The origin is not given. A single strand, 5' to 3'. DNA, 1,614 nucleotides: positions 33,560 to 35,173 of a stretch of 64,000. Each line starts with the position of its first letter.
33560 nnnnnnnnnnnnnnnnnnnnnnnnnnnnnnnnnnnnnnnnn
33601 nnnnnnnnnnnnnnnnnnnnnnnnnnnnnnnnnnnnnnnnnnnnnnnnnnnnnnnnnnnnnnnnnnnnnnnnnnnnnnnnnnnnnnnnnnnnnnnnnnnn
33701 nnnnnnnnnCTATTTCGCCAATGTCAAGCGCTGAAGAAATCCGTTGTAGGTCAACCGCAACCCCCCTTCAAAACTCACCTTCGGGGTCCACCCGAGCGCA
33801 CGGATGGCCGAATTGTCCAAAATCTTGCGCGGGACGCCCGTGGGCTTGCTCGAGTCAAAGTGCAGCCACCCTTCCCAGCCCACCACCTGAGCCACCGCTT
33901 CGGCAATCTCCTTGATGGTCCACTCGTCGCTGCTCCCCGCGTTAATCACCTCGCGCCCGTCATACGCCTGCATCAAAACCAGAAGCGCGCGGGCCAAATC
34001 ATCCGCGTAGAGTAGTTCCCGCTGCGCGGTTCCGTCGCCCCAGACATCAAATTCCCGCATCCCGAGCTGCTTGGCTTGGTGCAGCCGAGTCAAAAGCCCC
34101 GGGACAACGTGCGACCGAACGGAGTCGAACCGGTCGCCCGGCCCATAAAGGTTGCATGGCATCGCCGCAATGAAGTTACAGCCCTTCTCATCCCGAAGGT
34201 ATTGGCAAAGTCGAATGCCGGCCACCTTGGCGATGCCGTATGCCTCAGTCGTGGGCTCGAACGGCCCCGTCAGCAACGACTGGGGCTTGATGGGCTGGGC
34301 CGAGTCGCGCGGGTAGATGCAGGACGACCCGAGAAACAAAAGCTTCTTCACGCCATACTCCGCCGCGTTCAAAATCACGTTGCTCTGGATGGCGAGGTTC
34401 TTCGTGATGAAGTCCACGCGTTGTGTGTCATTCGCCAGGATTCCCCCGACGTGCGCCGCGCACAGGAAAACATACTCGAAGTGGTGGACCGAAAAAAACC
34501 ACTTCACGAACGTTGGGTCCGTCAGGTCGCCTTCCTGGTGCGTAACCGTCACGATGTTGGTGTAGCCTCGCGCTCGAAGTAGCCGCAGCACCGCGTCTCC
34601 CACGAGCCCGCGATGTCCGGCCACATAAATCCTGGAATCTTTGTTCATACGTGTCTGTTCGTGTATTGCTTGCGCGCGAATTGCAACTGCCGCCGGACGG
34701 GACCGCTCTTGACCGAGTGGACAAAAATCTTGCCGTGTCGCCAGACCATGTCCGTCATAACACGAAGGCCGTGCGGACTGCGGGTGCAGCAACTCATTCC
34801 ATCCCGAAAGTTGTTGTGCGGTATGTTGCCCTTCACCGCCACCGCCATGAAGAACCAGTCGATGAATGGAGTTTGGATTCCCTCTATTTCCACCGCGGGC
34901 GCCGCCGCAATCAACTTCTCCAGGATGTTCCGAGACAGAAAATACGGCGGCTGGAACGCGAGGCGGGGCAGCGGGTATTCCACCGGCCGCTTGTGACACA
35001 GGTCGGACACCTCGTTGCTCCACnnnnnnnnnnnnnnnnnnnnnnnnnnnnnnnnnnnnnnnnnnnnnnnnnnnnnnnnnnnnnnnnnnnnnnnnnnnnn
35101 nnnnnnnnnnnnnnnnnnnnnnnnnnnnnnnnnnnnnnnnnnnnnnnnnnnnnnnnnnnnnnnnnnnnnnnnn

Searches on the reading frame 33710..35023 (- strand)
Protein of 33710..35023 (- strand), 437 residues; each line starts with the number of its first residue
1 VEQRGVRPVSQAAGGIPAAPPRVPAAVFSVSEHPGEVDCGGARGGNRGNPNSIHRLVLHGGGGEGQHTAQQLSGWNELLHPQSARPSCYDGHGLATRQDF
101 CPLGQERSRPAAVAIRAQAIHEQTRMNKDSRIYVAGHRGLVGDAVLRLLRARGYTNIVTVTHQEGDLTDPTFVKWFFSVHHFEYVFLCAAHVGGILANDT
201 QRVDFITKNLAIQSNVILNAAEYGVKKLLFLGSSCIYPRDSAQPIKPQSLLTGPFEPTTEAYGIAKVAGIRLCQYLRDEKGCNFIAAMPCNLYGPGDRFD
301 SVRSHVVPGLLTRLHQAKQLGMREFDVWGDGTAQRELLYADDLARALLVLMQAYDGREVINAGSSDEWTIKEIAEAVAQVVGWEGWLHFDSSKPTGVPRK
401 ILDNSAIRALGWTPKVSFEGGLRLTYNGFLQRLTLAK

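Call 14: search_protein_families(library=pfam, proteins=[window:33710-35023:-], max_evalue=0.001)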
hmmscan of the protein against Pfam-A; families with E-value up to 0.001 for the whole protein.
window:33710-35023:- (437 aa): 3 families
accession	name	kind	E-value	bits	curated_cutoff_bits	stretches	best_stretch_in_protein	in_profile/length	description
PF01370.27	Epimerase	-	5.8e-56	190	20.9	1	132-363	1-240/240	NAD dependent epimerase/dehydratase family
PF16363.11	GDP_Man_Dehyd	-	5.1e-14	52.9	27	1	160-423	54-330/332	GDP-mannose 4,6 dehydratase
PF04321.23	RmlD_sub_bind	-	2e-05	24.3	27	1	131-269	2-132/287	RmlD substrate binding domain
